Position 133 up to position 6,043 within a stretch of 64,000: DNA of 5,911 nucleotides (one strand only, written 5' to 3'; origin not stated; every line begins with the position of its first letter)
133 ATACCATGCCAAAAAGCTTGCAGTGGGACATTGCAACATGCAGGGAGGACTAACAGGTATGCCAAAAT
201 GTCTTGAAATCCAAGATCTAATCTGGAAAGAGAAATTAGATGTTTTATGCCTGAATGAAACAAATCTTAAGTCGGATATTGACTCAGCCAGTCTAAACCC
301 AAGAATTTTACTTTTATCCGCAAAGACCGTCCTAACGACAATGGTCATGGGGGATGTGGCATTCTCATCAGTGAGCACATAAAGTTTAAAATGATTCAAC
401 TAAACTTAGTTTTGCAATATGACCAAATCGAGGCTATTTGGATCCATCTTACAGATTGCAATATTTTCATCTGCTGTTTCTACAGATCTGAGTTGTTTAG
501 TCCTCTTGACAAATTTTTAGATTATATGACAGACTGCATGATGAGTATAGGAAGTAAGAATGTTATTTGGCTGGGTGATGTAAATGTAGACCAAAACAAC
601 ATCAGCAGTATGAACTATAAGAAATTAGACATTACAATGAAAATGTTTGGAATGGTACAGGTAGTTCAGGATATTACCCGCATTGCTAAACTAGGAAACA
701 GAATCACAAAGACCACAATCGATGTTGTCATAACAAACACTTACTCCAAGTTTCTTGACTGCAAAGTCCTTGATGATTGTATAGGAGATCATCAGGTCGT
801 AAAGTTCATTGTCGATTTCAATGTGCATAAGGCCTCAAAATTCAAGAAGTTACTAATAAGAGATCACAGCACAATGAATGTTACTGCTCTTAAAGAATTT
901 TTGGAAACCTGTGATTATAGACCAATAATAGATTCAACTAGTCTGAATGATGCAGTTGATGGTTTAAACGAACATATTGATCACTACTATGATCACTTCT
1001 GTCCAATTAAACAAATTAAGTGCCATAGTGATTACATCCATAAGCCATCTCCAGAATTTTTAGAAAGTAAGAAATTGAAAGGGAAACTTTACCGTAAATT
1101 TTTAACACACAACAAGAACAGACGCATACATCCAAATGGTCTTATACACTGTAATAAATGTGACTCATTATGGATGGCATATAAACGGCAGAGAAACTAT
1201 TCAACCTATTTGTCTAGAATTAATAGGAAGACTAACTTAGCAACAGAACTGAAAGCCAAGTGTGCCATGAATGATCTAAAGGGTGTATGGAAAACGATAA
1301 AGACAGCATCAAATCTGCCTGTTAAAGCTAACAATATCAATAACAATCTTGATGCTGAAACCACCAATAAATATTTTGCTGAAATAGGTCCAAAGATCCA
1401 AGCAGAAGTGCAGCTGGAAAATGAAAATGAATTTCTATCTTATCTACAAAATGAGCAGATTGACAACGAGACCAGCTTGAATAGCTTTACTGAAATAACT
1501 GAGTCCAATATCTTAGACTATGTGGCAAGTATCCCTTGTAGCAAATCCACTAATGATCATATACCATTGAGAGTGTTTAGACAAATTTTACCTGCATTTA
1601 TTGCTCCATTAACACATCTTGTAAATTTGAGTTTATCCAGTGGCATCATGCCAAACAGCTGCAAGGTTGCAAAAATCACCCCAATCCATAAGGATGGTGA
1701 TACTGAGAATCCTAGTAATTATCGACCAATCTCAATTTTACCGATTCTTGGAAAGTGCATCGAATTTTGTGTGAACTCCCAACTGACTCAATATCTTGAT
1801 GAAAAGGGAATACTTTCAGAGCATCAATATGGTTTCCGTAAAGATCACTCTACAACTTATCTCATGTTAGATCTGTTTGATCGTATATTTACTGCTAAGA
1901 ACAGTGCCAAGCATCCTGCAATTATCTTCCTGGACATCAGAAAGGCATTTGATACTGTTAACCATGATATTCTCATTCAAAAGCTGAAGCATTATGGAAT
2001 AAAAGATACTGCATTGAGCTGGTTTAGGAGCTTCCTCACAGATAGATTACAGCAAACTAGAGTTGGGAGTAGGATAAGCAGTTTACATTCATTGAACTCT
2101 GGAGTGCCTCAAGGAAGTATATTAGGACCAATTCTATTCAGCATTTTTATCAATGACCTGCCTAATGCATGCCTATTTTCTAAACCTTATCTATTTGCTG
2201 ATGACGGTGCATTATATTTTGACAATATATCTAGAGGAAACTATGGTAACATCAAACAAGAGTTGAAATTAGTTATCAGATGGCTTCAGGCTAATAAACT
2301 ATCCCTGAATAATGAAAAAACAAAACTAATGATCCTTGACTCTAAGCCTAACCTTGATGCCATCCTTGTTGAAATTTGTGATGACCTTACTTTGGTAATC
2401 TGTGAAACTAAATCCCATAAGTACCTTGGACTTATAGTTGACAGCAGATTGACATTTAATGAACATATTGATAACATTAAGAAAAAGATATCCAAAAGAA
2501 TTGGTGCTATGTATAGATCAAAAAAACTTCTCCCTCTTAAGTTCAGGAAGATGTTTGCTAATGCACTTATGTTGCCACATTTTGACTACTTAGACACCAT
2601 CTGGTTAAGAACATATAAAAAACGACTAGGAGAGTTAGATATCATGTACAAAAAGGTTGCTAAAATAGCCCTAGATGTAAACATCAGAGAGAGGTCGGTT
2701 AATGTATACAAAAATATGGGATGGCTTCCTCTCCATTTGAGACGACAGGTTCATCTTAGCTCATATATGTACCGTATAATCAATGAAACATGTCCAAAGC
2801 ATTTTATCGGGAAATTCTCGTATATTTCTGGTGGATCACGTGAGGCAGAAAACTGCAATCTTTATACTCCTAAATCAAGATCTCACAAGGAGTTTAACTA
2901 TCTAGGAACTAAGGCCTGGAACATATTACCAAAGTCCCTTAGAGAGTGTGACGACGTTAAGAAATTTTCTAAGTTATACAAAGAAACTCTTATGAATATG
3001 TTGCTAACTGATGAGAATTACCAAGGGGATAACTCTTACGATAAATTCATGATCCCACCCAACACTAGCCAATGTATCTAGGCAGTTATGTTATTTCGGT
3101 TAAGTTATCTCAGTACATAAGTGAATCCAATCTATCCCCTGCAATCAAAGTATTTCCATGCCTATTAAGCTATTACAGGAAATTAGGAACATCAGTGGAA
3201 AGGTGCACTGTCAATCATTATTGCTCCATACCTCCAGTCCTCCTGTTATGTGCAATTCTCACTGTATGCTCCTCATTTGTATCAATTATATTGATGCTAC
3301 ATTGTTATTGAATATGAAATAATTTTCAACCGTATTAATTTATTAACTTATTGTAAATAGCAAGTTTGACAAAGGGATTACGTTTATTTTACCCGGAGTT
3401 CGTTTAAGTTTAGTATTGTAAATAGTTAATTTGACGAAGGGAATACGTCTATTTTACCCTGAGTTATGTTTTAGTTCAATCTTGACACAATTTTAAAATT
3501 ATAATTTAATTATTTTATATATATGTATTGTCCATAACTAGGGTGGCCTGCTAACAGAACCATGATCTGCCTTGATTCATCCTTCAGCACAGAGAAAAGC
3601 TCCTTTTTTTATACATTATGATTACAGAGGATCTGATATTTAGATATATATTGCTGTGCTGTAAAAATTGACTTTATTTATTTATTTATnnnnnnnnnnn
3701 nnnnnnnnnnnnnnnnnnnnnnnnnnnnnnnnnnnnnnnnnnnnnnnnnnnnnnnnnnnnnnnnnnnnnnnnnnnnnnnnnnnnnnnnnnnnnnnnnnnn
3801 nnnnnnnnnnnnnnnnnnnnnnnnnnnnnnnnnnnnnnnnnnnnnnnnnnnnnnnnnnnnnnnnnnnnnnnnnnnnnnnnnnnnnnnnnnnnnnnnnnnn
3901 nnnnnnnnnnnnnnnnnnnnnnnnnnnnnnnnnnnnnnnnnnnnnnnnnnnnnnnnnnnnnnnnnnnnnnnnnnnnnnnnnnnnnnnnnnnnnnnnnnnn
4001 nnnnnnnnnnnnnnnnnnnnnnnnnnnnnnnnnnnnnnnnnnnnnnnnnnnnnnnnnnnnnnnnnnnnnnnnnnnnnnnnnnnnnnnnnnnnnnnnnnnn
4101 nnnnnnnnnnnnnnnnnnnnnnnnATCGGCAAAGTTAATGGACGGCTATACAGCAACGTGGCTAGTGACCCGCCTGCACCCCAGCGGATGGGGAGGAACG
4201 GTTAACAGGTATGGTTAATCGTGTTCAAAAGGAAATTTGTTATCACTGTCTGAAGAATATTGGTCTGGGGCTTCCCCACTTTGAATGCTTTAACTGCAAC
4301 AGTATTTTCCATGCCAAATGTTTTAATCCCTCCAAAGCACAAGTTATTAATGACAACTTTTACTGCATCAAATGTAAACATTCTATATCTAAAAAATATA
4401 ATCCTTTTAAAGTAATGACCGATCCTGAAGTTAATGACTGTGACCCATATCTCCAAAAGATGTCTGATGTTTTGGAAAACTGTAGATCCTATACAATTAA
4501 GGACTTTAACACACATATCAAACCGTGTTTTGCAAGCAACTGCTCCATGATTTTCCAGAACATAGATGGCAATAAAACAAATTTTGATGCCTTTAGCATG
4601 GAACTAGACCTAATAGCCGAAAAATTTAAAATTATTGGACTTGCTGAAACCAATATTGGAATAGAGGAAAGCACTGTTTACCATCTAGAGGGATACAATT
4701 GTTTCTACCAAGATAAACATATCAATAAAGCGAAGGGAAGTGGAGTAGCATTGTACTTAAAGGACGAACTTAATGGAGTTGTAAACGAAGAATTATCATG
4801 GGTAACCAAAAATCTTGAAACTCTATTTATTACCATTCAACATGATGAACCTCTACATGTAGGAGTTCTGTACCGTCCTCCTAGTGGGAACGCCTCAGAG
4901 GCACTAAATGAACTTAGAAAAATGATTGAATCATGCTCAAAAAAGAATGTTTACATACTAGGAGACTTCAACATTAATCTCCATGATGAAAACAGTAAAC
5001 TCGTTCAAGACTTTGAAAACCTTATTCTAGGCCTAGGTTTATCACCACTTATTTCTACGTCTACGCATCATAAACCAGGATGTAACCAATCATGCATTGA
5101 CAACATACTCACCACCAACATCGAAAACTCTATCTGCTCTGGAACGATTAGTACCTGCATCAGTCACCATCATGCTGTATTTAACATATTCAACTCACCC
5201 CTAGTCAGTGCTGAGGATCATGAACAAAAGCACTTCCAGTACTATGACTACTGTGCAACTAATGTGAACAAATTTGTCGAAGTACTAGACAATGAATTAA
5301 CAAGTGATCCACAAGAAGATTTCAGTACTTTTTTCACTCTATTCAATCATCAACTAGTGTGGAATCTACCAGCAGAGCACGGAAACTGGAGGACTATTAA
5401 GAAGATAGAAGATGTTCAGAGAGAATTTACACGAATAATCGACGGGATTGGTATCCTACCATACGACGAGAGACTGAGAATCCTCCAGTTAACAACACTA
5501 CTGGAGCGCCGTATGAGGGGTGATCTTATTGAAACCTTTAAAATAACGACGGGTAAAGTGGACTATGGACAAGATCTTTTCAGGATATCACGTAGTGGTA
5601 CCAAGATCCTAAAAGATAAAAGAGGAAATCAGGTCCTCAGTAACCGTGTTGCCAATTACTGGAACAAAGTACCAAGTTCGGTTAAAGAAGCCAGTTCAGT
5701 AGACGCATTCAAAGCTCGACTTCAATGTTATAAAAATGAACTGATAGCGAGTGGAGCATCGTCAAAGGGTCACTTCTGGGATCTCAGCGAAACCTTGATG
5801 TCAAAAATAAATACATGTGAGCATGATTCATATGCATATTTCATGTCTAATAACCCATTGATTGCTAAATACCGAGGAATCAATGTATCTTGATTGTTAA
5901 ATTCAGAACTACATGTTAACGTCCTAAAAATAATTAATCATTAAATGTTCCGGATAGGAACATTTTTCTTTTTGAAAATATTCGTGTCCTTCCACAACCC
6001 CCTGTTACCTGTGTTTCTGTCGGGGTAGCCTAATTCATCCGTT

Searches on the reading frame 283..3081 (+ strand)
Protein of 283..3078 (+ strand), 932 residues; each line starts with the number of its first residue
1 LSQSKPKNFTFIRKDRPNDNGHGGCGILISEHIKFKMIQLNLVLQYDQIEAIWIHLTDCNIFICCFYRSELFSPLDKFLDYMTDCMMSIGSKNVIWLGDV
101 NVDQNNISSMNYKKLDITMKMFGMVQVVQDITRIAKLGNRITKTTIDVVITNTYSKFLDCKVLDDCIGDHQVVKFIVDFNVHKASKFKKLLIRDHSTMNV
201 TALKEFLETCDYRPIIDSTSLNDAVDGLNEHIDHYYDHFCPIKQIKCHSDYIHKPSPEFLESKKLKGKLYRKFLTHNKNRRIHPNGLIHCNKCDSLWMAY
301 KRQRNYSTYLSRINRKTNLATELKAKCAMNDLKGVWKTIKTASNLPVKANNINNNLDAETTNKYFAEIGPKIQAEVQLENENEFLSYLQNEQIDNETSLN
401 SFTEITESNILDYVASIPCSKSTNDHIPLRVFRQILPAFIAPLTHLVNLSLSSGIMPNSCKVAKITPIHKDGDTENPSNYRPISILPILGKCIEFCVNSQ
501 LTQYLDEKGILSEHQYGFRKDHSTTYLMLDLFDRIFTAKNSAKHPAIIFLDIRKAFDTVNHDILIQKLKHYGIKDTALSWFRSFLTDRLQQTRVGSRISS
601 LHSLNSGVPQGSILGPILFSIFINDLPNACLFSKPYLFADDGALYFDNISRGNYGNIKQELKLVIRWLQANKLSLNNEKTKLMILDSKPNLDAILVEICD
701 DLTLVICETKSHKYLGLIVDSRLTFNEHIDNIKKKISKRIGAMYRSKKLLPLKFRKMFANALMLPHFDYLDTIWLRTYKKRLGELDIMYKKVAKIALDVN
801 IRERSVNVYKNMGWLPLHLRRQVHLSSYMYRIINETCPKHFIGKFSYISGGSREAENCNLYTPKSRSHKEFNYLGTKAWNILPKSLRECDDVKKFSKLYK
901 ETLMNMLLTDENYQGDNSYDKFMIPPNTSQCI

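Call 12: find_encoding_contigs(protein=window:391-3081:+, flank=2000, max_places=4)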
Protein window:391-3081:+ (896 aa): no gene with exactly this product is on record in the collection.

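Call 14: find_homologous_proteins(query=window:391-3081:+, max_evalue=1e-20)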
Query window:391-3081:+ (896 aa): 335 proteins with E <= 1e-20 among 4897 candidates; the best 120 are listed.
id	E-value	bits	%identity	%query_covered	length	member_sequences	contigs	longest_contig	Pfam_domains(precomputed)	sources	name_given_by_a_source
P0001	0.0e+0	1939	93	100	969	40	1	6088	PF00078.33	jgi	-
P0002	0.0e+0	1687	80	100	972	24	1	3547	PF00078.33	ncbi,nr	ncbi:MAG TPA: hypothetical protein DDY16_02905 [Tenacibaculum sp.]|nr:hypothetical protein [Tenaciba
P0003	0.0e+0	1441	70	99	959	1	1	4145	PF00078.33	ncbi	-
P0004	0.0e+0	1418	69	99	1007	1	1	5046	PF00078.33,PF03372.30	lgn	-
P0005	0.0e+0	1410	68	99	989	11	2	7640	PF00078.33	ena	-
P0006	0.0e+0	1395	68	99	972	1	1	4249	PF00078.33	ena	-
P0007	0.0e+0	1389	68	99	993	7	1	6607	PF00078.33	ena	-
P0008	0.0e+0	1386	67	99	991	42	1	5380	PF00078.33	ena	-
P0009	0.0e+0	1379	67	99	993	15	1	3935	PF00078.33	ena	-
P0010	0.0e+0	1376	66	99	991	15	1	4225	PF00078.33,PF03372.30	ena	-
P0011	0.0e+0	1364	67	99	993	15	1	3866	PF00078.33,PF03372.30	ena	-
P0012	0.0e+0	1362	66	98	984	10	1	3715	PF00078.33,PF03372.30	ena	-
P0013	0.0e+0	1361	66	98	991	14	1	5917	PF00078.33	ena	-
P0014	0.0e+0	1353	70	94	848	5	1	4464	PF00078.33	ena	-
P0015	0.0e+0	1349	66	99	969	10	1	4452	PF00078.33,PF03372.30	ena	-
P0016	0.0e+0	1349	65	99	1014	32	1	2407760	PF00078.33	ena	-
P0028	0.0e+0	1172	65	86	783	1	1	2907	PF00078.33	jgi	jgi:hypothetical protein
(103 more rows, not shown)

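Call 15: find_encoding_contigs(protein=P0001, flank=3000, max_places=3)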
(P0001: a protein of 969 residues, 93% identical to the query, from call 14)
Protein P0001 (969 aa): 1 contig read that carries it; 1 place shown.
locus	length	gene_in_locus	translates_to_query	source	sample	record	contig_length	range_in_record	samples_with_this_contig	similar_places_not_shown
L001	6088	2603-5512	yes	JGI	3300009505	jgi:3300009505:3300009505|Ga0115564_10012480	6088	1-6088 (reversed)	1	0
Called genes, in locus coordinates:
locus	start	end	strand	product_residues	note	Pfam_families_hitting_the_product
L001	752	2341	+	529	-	PF13532:2OG-FeII_Oxy_2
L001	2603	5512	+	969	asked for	PF00078:RVT_1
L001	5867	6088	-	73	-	?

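Call 16: find_encoding_contigs(protein=P0016, flank=1000, max_places=2)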
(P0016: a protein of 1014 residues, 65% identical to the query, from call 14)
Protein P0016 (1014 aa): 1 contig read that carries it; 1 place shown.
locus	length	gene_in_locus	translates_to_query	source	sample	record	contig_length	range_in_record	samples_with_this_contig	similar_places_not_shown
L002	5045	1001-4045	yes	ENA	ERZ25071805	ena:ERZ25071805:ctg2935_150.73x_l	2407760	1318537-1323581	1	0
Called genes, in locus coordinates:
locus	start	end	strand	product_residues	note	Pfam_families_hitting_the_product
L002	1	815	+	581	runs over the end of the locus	PF13532:2OG-FeII_Oxy_2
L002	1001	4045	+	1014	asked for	PF00078:RVT_1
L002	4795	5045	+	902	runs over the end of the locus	PF00078:RVT_1, PF00075:RNase_H, PF13456:RVT_3 (weak)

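Call 40: search_protein_families(library=pfam, proteins=[window:283-3078:+], max_evalue=0.001)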
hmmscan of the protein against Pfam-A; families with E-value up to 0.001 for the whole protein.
window:283-3078:+ (932 aa): 1 family
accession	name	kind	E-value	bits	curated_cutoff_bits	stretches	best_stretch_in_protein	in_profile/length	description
PF00078.32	RVT_1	-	5.5e-37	127.9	29.6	1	468-718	1-204/205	Reverse transcriptase (RNA-dependent DNA polymerase)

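Call 49: list_cluster_members(proteins=[P0003, P0002, P0028, P0001])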
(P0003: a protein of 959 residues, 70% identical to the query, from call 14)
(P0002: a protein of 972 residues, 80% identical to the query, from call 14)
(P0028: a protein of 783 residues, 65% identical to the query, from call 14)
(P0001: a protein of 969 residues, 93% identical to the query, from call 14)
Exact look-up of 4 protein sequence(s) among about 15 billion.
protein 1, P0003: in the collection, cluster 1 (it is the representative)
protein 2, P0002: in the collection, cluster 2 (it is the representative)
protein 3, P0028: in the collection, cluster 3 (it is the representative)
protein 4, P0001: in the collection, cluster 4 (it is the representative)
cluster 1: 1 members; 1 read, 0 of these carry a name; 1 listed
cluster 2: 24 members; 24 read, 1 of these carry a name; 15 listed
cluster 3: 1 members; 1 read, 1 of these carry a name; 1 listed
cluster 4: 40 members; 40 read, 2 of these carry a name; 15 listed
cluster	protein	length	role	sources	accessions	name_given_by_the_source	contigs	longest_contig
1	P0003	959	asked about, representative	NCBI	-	-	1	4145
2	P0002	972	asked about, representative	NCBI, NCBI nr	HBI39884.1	MAG TPA: hypothetical protein DDY16_02905 [Tenacibaculum sp.] | hypothetical protein [Tenacibaculum sp.]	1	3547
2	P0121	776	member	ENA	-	-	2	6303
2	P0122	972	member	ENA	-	-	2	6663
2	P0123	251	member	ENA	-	-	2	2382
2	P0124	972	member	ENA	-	-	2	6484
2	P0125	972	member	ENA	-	-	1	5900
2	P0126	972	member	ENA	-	-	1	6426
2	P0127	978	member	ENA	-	-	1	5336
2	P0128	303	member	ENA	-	-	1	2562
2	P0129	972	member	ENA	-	-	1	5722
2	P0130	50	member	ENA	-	-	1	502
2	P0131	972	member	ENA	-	-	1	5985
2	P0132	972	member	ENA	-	-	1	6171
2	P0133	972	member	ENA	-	-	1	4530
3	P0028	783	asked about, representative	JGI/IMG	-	hypothetical protein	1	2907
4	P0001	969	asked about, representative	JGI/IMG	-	-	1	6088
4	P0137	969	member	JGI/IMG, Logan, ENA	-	-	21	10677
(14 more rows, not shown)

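Call 54: find_encoding_contigs(protein=P0137, flank=10000, max_places=10)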
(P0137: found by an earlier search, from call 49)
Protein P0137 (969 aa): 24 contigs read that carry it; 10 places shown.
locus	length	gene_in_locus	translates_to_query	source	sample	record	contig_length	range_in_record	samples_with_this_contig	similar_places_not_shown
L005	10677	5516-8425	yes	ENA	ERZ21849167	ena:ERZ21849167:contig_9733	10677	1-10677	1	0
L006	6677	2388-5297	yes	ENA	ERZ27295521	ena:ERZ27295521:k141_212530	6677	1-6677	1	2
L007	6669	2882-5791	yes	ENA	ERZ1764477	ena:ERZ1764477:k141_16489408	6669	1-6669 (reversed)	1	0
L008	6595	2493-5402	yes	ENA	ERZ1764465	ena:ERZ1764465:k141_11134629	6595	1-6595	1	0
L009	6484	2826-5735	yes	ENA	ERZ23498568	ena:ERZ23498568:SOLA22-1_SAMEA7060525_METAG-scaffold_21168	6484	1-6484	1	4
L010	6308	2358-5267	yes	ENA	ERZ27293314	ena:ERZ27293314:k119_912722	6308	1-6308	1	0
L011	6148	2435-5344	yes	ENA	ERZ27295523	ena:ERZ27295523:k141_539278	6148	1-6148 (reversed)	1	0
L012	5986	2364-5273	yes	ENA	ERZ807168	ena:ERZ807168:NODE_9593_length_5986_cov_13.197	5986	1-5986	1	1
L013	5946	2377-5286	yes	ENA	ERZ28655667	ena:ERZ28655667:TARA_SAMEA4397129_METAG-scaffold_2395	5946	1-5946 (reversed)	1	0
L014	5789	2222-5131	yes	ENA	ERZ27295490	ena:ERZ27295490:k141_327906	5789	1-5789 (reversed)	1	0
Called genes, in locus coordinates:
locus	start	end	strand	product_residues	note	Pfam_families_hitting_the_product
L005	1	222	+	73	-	?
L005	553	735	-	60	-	-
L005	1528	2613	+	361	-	PF13532:2OG-FeII_Oxy_2, PF13472:Lipase_GDSL_2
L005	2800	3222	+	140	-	-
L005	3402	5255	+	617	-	PF13532:2OG-FeII_Oxy_2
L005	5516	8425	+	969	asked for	PF00078:RVT_1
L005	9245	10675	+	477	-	?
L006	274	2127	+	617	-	PF13532:2OG-FeII_Oxy_2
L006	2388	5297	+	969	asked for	PF00078:RVT_1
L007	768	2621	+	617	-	PF13532:2OG-FeII_Oxy_2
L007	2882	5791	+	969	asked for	PF00078:RVT_1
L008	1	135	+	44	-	?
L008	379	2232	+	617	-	PF13532:2OG-FeII_Oxy_2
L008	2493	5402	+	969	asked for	PF00078:RVT_1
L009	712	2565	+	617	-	PF13532:2OG-FeII_Oxy_2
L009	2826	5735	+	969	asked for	PF00078:RVT_1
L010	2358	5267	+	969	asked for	PF00078:RVT_1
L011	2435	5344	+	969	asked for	PF00078:RVT_1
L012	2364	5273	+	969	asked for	PF00078:RVT_1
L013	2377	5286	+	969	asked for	PF00078:RVT_1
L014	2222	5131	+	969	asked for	PF00078:RVT_1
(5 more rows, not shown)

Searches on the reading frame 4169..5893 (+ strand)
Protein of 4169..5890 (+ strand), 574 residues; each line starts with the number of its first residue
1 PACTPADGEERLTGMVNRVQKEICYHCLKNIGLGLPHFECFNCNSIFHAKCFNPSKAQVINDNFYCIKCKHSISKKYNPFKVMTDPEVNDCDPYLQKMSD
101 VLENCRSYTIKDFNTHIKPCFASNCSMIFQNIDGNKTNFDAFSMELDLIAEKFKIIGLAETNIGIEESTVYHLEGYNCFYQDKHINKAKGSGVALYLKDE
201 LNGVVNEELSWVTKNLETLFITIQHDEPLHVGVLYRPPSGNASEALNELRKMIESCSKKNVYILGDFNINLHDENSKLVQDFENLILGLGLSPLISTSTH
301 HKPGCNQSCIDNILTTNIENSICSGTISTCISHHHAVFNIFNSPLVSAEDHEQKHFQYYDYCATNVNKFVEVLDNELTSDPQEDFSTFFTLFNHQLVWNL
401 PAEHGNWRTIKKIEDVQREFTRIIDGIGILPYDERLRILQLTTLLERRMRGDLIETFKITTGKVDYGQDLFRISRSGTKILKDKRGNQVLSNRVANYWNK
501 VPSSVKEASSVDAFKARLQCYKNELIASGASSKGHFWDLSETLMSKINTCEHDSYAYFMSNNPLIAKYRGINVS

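Call 38: search_protein_families(library=pfam, proteins=[window:4169-5890:+], max_evalue=0.01)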
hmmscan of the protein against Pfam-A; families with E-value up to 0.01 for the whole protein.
window:4169-5890:+ (574 aa): 4 families
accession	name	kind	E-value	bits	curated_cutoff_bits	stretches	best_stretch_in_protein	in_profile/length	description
PF14529.12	Exo_endo_phos_2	-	4.5e-08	33.4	27.4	1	231-337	3-116/117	Endonuclease-reverse transcriptase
PF03372.29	Exo_endo_phos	-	4.5e-06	27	24.5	1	131-317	4-204/225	Endonuclease/Exonuclease/phosphatase family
PF00130.28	C1_1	-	0.0004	20.6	26.5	1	20-53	10-44/53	Phorbol esters/diacylglycerol binding domain (C1 domain)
PF00628.35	PHD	-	0.0037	17.7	24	1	36-69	12-47/47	PHD-finger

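Call 53: find_encoding_contigs(protein=window:4211-5893:+, flank=1000, max_places=3)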
Protein window:4211-5893:+ (560 aa): no gene with exactly this product is on record in the collection.
